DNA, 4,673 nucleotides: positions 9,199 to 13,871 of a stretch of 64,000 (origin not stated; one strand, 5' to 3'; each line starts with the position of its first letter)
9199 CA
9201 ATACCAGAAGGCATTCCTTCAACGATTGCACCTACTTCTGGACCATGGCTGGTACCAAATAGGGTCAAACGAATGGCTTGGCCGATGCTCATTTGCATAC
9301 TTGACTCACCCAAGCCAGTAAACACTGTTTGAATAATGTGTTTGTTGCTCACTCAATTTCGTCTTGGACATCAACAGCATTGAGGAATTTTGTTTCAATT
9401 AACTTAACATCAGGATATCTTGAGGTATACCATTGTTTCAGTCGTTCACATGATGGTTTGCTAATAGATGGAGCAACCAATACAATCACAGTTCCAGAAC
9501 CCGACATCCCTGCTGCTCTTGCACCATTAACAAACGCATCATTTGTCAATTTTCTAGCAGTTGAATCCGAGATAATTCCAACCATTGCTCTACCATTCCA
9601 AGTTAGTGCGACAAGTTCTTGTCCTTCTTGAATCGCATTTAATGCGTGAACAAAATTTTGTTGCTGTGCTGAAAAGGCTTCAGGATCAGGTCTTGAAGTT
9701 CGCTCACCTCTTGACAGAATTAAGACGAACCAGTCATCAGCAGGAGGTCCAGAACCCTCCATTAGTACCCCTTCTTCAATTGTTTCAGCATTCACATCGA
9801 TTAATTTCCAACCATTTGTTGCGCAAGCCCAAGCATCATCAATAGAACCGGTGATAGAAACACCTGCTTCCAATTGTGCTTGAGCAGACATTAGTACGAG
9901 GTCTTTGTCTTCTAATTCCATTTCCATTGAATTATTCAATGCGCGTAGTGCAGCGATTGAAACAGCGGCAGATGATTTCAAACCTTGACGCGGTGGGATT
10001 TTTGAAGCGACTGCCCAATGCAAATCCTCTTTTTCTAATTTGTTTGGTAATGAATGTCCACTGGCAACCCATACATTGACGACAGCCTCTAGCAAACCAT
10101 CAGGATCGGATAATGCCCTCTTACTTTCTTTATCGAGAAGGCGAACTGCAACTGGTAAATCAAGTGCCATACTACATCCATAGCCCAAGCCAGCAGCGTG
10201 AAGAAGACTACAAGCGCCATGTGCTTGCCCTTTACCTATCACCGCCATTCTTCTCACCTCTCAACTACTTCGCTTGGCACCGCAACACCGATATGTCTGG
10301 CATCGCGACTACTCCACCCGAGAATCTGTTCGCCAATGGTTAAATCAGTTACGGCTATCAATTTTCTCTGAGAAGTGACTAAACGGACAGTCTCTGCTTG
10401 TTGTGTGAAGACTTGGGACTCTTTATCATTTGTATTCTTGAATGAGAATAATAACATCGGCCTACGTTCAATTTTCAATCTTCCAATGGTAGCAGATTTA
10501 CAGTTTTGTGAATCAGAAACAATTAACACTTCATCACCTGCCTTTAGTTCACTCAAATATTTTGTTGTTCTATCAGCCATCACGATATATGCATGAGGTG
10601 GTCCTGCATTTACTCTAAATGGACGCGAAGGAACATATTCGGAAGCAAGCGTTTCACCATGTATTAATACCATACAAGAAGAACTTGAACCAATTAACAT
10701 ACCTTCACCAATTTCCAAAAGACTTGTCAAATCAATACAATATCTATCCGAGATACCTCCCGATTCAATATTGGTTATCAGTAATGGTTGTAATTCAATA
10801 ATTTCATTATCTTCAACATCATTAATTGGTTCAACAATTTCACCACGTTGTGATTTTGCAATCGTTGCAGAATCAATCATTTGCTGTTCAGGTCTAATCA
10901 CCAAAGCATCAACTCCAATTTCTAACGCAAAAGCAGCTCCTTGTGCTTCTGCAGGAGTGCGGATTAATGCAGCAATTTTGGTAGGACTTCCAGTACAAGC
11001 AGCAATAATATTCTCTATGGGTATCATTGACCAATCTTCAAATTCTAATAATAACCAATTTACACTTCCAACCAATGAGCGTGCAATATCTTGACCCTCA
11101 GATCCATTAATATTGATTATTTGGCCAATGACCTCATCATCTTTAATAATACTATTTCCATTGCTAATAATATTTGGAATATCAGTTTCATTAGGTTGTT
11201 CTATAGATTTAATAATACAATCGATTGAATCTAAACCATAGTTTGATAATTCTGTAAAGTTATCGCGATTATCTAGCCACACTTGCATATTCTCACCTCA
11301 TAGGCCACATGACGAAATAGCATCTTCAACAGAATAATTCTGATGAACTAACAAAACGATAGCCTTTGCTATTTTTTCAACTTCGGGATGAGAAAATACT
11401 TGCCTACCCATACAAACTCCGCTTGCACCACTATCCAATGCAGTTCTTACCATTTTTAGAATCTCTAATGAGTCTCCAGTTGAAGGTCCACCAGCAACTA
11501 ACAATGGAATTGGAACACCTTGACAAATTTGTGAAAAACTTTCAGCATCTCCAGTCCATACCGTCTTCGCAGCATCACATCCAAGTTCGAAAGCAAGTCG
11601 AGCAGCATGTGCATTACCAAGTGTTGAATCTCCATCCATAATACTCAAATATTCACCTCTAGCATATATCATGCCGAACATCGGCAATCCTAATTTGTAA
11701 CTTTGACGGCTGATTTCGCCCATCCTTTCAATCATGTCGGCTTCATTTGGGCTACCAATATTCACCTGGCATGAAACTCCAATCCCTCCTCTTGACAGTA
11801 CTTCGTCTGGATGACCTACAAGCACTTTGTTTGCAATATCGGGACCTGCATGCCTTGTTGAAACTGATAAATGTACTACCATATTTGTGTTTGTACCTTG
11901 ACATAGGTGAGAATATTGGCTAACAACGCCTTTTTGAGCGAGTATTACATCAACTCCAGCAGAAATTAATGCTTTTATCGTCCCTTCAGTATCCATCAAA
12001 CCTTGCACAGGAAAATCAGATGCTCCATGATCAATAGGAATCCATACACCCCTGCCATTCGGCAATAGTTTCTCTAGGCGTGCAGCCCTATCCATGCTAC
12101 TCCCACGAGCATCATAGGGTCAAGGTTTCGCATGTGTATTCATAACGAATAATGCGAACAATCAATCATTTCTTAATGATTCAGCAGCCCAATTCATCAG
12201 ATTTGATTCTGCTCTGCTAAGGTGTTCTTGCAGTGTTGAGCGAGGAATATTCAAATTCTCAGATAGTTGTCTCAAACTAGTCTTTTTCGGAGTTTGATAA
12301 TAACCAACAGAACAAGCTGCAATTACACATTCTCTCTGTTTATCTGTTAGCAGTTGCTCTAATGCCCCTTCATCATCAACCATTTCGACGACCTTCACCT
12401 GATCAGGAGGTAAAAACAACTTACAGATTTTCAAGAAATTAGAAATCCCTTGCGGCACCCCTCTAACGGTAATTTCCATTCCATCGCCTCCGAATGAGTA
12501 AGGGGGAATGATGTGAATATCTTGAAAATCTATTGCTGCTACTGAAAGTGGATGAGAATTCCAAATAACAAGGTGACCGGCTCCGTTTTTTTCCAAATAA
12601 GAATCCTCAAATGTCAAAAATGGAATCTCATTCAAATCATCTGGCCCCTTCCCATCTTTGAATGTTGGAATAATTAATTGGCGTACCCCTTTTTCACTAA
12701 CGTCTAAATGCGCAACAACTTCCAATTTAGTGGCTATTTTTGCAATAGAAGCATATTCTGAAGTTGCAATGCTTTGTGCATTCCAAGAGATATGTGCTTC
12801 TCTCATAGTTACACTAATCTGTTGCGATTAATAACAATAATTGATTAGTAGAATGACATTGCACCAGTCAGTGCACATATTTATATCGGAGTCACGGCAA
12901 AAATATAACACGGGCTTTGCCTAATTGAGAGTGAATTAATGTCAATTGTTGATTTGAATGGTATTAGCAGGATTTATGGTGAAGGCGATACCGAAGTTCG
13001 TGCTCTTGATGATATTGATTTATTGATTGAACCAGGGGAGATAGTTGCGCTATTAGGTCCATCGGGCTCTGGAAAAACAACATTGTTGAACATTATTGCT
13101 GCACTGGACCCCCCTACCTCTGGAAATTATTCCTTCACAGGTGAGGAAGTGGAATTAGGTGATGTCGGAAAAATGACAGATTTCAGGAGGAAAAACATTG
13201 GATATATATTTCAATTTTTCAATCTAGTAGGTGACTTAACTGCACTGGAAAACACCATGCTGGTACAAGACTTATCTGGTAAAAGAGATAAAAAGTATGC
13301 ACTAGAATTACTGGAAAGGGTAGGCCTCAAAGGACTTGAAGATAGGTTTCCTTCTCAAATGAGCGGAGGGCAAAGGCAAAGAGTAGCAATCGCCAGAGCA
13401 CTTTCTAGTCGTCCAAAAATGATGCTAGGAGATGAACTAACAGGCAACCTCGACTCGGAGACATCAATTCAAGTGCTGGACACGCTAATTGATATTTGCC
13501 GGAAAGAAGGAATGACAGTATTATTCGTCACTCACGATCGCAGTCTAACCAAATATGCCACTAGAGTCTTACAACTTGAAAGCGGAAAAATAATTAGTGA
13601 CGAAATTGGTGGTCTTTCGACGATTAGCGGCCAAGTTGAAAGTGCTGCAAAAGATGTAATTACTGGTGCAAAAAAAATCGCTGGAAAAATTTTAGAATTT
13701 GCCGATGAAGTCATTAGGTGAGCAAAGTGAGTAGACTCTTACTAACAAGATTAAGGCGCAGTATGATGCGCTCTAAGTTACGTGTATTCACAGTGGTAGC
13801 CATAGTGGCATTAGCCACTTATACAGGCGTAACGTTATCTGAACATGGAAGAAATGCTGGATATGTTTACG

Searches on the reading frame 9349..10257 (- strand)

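Call 45: search_protein_families(library=pfam, proteins=[window:9349-10257:-], max_evalue=0.00001)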
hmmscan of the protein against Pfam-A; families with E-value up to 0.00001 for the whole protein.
window:9349-10257:- (302 aa): 1 family
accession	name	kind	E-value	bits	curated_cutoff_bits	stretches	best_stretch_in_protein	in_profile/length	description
PF00288.32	GHMP_kinases_N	-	6.4e-12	46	22.3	1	75-148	15-86/87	GHMP kinases N terminal domain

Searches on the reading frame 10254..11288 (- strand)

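Call 45: search_protein_families(library=pfam, proteins=[window:10254-11288:-], max_evalue=0.00001)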
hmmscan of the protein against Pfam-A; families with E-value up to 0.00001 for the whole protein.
window:10254-11288:- (344 aa): 1 family
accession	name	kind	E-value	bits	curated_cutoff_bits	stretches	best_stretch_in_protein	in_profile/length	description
PF01959.21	DHQS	-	1.4e-87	294.3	22.2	1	33-344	41-344/344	3-dehydroquinate synthase II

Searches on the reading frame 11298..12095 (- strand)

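Call 45: search_protein_families(library=pfam, proteins=[window:11298-12095:-], max_evalue=0.00001)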
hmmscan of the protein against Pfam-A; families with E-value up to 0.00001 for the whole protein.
window:11298-12095:- (265 aa): 1 family
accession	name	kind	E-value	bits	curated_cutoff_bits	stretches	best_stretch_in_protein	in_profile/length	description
PF01791.15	DeoC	-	2.1e-28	100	23.8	1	19-236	4-229/229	DeoC/LacD family aldolase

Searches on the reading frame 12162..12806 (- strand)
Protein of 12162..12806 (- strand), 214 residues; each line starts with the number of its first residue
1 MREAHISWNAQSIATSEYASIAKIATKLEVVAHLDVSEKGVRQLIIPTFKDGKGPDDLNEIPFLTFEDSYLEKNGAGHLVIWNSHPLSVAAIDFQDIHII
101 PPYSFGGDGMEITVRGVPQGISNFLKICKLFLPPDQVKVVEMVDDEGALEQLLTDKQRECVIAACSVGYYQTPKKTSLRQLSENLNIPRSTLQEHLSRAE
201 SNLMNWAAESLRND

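Call 3: search_protein_families(library=pfam, proteins=[window:12162-12806:-], max_evalue=1)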
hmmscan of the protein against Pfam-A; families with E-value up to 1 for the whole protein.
window:12162-12806:- (214 aa): 9 families
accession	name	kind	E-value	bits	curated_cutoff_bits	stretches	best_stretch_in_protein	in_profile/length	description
PF04967.18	HTH_10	-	2.2e-17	63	23.1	1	153-204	1-52/53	HTH DNA binding domain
PF05225.22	HTH_psq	-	0.00071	19.7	20.4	1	174-200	15-41/45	helix-turn-helix, Psq domain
PF04545.22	Sigma70_r4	-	0.004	17.1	24.1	1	153-199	5-44/50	Sigma-70, region 4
PF08281.18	Sigma70_r4_2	-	0.014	15.5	25.7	0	177-200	28-51/54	Sigma-70, region 4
PF13412.12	HTH_24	-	0.016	15.2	21.9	1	176-201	18-43/48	Winged helix-turn-helix DNA-binding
PF01022.26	HTH_5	-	0.017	15.4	22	1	176-197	16-37/47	Bacterial regulatory protein, arsR family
PF08279.18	HTH_11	-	0.12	12.7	25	0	171-201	11-41/55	HTH domain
PF04297.20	UPF0122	-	0.15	12.8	22.7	1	150-206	15-64/101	Putative helix-turn-helix protein, YlxM / p13 like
PF09339.16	HTH_IclR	-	0.21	11.8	22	1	173-196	16-39/52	IclR helix-turn-helix domain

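Call 68: search_protein_families(library=padloc, proteins=[window:12162-12806:-], max_evalue=0.001)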
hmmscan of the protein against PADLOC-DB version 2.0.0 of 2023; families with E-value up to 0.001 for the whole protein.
window:12162-12806:- (214 aa): 0 families

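Call 69: search_protein_families(library=ncbifam, proteins=[window:12162-12806:-], max_evalue=0.00001)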
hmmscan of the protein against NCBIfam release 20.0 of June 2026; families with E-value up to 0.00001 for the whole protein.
window:12162-12806:- (214 aa): 0 families

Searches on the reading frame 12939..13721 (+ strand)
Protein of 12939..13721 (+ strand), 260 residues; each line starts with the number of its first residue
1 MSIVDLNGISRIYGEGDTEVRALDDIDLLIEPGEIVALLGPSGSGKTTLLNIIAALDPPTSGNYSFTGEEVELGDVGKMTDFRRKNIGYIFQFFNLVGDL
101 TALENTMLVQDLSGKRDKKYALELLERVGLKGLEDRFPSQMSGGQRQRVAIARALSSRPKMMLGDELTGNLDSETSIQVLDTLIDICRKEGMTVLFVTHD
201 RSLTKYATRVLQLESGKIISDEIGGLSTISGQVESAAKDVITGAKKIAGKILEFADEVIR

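Call 3: search_protein_families(library=pfam, proteins=[window:12939-13721:+], max_evalue=1)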
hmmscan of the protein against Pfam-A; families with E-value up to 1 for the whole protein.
window:12939-13721:+ (260 aa): 25 families
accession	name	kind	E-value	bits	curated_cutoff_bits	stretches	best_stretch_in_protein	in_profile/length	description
PF00005.33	ABC_tran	-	5.8e-35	121.3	25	1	23-168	1-136/137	ABC transporter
PF13304.12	AAA_21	-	3.6e-05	24.4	27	1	35-71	1-40/304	AAA domain, putative AbiEii toxin, Type IV TA system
PF13555.12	AAA_29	-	0.00034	20.7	27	1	30-60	19-50/61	P-loop containing region of AAA domain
PF02463.25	SMC_N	-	0.00039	20.4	40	1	138-213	134-211/220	RecF/RecN/SMC N terminal domain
PF13481.12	AAA_25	-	0.00045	20.3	27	1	27-50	27-50/195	AAA domain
PF13476.12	AAA_23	-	0.0011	20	27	1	26-127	15-114/201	AAA domain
PF13191.12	AAA_16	-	0.0012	19.9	32.6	1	33-121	24-103/167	AAA ATPase domain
PF25199.1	nSTAND_NTPase5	-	0.0028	17.9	34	1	33-54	41-62/145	Novel STAND NTPase 5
PF03193.22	RsgA_GTPase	-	0.0032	17.8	30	1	21-54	95-127/174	RsgA GTPase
PF13401.12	AAA_22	-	0.0056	17.4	27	1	34-68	6-33/130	AAA domain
PF03266.21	NTPase_1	-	0.008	16.5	23.9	0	36-54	2-20/168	NTPase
PF13604.12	AAA_30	-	0.0088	16.2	27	1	32-55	17-40/191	AAA domain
PF01926.29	MMR_HSR1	-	0.01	16.3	21.9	1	36-98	2-55/113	50S ribosome-binding GTPase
PF05729.18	NACHT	-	0.017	15.4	26.7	1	35-54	2-21/167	NACHT domain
PF00931.28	NB-ARC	-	0.019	14.7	23.5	1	31-54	17-39/248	NB-ARC domain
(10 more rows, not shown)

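Call 68: search_protein_families(library=padloc, proteins=[window:12939-13721:+], max_evalue=0.001)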
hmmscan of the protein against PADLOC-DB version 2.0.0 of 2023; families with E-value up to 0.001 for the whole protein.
window:12939-13721:+ (260 aa): 5 families
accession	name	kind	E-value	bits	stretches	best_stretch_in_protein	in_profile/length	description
PDLC04135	mad3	-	1.6e-30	104.9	2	73-216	204-340/374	mads_3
PDLC04140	mad8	-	4.5e-11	40.8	1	18-202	12-235/314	mads_8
PDLC02914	ATPase-Toprim_I-B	-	4.6e-07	27.4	1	149-206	193-250/443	-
PDLC02980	AriA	-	3.4e-06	25.2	0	35-66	1-50/304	-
PDLC02335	AbiLi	-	4.2e-05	20.8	0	123-205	172-242/326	AbiLi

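Call 69: search_protein_families(library=ncbifam, proteins=[window:12939-13721:+], max_evalue=0.00001)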
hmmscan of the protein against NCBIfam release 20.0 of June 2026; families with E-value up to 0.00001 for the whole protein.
window:12939-13721:+ (260 aa): 188 families (the best 25 are shown)
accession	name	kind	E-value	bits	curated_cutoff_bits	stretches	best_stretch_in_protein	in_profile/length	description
TIGR02982.1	heterocyst_DevA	subfamily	7.8e-59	198.9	295.8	1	4-218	2-219/220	ABC exporter ATP-binding subunit, DevA family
TIGR02211.1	LolD_lipo_ex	equivalog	9.1e-59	198.6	307.75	1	6-219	4-220/221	lipoprotein-releasing ABC transporter ATP-binding protein LolD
NF007826.0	PRK10535.1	equivalog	2.1e-55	188.2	966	1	3-251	4-254/648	macrolide ABC transporter ATP-binding protein/permease MacB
NF007879.0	PRK10584.1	equivalog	2.3e-52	178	336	1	3-219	6-225/228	putative ABC transporter ATP-binding protein YbbA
TIGR02315.1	ABC_phnC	equivalog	5.2e-51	173.4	266.1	1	5-222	3-228/243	phosphonate ABC transporter ATP-binding protein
NF038007.1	ABC_ATP_DarD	equivalog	9.9e-51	172.3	375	1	8-218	6-218/218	darobactin export ABC transporter ATP-binding protein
TIGR02673.1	FtsE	equivalog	1.7e-50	171.7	264.85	1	4-217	2-214/214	cell division ATP-binding protein FtsE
TIGR03608.1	L_ocin_972_ABC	subfamily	1.7e-49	168.1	254.85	1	21-213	12-206/206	putative bacteriocin export ABC transporter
NF007027.0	PRK09493.1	equivalog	2.1e-49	168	379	1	5-221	3-217/240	glutamine ABC transporter ATP-binding protein GlnQ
NF008639.0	PRK11629.1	equivalog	9.2e-49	165.9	360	1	7-219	10-225/234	lipoprotein-releasing ABC transporter ATP-binding protein LolD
TIGR02314.1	ABC_MetN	equivalog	1.2e-46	159.3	499.7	1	4-222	2-223/343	methionine ABC transporter ATP-binding protein MetN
TIGR00968.1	3a0106s01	subfamily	6.2e-46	156.8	342.75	1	9-220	6-211/237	sulfate ABC transporter ATP-binding protein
TIGR03005.1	ectoine_ehuA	equivalog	9.8e-45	152.7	345.4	1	19-220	12-227/252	ectoine/hydroxyectoine ABC transporter ATP-binding protein EhuA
NF008338.0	PRK11124.1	equivalog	2.4e-44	151.7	369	1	4-220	3-221/242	arginine ABC transporter ATP-binding protein ArtP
TIGR01186.1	proV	subfamily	7.1e-44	150.4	326.6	1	21-219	7-209/363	betaine/proline/choline family ABC transporter ATP-binding protein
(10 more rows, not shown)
